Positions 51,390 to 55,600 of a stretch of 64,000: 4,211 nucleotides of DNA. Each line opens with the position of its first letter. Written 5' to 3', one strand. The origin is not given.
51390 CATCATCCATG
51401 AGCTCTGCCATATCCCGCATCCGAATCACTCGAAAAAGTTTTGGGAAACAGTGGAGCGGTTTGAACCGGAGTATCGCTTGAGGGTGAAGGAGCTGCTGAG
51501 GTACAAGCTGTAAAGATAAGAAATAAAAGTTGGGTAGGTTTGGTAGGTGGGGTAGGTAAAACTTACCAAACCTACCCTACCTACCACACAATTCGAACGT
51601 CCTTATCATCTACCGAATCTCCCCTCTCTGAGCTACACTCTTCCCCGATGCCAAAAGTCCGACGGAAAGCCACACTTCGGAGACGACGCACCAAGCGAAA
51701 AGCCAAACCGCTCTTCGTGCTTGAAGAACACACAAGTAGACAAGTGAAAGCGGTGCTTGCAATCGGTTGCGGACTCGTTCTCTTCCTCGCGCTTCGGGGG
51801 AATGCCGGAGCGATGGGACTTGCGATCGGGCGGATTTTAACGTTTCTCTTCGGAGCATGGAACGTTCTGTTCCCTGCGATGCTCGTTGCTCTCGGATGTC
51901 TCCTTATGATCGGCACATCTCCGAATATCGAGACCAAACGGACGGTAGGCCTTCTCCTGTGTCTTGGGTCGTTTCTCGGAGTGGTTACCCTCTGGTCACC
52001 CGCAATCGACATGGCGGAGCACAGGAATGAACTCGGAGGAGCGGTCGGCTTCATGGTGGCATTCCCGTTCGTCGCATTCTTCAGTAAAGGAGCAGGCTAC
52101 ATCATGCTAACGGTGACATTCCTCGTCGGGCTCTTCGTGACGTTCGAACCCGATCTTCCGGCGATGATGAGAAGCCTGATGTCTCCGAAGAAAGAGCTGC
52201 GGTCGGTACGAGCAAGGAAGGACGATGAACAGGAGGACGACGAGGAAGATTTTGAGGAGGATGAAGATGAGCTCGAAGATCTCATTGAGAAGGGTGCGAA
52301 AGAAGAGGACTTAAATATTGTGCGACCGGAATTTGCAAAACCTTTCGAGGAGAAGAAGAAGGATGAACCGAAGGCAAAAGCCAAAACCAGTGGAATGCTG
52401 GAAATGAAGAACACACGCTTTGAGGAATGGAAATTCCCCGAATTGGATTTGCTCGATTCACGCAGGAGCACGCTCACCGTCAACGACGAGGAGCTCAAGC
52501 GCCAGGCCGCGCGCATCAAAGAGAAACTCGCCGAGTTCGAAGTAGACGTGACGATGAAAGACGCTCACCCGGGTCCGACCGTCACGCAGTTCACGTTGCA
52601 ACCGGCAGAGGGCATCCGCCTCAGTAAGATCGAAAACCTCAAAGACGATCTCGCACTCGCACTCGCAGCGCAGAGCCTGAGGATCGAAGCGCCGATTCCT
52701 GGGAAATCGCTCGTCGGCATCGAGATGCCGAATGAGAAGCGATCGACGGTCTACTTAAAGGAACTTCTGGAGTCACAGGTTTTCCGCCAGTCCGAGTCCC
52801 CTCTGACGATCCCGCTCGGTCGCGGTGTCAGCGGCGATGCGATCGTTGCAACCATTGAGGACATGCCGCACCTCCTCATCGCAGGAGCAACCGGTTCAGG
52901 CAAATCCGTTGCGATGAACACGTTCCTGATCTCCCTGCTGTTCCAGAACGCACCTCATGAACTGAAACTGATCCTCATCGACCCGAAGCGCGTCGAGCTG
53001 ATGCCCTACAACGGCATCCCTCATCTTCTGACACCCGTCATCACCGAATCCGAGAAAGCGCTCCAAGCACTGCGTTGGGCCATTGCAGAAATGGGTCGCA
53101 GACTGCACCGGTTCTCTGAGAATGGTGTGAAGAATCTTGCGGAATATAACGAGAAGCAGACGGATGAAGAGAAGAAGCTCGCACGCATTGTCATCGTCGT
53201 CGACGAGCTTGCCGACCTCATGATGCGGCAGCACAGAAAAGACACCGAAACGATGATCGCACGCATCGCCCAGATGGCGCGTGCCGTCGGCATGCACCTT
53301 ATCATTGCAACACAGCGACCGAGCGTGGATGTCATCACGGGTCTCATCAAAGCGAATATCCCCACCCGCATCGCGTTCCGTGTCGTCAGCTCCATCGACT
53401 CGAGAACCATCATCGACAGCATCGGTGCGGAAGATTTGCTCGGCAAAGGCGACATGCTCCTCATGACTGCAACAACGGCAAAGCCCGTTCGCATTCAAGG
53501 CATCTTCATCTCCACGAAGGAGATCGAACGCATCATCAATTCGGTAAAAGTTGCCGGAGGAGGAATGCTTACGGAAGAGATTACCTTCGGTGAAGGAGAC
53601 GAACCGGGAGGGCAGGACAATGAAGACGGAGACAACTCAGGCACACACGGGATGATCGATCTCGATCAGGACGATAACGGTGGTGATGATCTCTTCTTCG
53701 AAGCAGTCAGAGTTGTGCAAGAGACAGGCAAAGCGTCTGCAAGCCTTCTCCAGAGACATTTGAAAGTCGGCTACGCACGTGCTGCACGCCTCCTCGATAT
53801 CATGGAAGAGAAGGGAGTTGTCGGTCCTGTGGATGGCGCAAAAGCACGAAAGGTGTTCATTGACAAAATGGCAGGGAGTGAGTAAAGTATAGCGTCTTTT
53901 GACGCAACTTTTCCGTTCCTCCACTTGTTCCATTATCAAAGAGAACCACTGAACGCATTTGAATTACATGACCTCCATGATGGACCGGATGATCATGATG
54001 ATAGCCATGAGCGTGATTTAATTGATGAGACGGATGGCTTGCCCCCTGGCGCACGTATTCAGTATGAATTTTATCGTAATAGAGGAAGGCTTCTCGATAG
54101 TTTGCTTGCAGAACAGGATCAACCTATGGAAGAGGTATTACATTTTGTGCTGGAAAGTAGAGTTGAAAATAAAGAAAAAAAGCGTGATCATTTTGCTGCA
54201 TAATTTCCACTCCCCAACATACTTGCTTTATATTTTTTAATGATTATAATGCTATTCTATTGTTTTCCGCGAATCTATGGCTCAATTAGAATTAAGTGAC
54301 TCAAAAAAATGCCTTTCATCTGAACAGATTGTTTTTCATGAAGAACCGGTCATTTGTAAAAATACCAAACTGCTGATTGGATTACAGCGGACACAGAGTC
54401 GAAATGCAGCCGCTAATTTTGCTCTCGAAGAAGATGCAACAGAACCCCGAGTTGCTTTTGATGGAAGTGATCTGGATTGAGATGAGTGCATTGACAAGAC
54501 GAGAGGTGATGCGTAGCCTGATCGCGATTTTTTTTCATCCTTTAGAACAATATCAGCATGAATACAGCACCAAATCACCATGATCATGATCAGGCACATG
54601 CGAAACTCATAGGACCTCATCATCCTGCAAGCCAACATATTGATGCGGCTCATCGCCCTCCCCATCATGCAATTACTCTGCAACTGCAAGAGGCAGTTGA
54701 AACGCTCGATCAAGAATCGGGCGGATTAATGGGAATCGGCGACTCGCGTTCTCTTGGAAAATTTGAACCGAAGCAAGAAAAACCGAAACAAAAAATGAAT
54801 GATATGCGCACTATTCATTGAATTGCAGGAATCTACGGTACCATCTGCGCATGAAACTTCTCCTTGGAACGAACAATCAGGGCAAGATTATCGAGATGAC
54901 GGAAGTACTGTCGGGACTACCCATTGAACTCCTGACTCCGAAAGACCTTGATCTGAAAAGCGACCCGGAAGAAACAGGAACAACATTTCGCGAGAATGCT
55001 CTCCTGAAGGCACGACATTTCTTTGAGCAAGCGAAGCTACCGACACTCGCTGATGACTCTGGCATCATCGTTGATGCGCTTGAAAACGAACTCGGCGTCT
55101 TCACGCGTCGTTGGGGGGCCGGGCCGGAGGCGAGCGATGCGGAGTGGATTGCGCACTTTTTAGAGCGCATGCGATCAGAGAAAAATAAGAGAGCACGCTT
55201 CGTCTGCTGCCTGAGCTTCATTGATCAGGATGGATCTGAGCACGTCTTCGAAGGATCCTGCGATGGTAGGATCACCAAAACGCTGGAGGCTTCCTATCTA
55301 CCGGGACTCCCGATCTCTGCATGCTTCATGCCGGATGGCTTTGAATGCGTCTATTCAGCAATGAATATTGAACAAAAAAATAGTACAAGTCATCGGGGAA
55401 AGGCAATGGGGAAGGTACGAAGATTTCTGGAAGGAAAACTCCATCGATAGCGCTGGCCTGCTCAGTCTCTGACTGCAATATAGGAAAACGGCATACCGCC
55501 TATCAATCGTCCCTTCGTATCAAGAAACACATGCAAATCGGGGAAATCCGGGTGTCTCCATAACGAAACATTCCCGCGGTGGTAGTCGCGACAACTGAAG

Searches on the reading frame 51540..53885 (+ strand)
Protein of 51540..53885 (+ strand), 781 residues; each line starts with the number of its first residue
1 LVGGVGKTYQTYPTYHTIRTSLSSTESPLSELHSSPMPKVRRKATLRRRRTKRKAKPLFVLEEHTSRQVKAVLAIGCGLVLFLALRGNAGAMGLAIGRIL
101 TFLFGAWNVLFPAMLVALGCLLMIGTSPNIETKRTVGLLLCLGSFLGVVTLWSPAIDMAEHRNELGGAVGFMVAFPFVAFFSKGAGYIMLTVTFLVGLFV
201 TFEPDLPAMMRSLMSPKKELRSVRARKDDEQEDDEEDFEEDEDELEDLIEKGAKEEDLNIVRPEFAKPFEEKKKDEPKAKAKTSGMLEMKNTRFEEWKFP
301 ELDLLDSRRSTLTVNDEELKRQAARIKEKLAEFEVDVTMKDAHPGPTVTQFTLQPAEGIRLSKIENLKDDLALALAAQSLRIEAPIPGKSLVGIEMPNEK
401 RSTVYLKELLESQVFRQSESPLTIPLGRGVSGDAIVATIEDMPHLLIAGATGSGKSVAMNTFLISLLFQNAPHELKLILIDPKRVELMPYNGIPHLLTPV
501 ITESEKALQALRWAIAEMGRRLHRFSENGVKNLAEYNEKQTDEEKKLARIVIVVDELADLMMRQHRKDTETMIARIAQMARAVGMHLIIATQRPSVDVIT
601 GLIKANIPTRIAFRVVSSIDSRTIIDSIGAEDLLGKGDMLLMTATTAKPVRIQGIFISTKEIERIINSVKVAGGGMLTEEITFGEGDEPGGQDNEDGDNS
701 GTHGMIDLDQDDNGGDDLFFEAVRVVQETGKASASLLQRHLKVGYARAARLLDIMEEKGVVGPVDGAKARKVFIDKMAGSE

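Call 59: search_protein_families(library=pfam, proteins=[window:51540-53885:+], max_evalue=0.001)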
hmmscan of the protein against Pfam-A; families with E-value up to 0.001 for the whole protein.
window:51540-53885:+ (781 aa): 6 families
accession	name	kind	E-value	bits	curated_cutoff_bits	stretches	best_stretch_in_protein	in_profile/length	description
PF01580.24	FtsK_SpoIIIE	-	5.4e-59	199.8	24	1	406-596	2-221/221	FtsK/SpoIIIE family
PF17854.6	FtsK_alpha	-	4.2e-32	110.8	22.9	1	299-398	1-101/101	FtsK alpha domain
PF09397.16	FtsK_gamma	-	1e-24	86.4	30.6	1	715-774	3-62/63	Ftsk gamma domain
PF20703.3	nSTAND1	-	1.9e-06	28.2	27.1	1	427-591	18-159/379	Novel STAND NTPase 1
PF13491.11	FtsK_4TM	-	4.3e-05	23.7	23.1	1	89-210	47-167/171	4TM region of DNA translocase FtsK/SpoIIIE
PF12846.13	AAA_10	-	0.0001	21.9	27.5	0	440-484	19-59/362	AAA-like domain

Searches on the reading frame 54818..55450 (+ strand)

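Call 59: search_protein_families(library=pfam, proteins=[window:54818-55450:+], max_evalue=0.001)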
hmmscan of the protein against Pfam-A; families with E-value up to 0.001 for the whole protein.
window:54818-55450:+ (210 aa): 1 family
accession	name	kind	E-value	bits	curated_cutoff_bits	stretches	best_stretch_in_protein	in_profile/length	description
PF01725.21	Ham1p_like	-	3.5e-45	154.6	22.5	1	15-202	2-185/186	Ham1 family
